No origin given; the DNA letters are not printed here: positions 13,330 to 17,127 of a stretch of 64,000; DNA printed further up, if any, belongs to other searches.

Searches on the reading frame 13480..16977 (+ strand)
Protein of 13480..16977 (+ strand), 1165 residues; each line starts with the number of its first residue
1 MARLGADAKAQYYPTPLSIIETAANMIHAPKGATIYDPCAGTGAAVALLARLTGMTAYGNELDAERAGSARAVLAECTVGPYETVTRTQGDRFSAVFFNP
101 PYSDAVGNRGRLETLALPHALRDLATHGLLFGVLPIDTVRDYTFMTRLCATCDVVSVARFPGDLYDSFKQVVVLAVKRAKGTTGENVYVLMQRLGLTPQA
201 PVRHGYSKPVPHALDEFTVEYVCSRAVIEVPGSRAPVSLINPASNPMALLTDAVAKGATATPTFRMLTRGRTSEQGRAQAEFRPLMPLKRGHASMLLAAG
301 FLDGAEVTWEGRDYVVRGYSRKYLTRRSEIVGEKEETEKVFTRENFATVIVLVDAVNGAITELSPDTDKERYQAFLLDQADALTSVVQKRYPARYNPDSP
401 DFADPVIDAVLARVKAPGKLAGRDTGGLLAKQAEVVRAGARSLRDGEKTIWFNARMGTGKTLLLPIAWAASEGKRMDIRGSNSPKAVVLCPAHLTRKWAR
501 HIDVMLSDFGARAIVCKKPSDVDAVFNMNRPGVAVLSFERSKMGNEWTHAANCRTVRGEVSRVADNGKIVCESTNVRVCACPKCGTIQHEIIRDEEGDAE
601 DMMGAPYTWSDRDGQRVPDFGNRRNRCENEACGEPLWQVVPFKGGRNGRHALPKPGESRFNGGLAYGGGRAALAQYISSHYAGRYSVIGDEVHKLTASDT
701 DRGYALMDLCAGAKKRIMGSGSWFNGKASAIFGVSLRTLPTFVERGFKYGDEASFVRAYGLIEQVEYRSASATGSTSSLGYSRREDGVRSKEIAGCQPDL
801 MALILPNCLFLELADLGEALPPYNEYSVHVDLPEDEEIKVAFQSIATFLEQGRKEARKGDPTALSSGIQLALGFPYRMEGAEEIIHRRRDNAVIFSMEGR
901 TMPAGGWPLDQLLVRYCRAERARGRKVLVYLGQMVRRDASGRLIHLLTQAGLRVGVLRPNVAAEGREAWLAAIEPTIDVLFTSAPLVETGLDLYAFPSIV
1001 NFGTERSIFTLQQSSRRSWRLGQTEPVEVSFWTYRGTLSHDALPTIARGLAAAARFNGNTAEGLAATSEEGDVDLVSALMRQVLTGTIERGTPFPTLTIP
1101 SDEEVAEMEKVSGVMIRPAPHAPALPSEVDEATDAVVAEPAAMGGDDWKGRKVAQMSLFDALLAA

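Call 10: search_protein_families(library=pfam, proteins=[window:13480-16977:+], max_evalue=0.001)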
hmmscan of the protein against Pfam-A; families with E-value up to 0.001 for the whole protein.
window:13480-16977:+ (1165 aa): 1 family
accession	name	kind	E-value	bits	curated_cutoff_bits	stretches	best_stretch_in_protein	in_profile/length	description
PF19587.5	DUF6094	-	6.2e-18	65.1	22.8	1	2-188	127-316/344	Uncharacterised methyltransferase family (DUF6094)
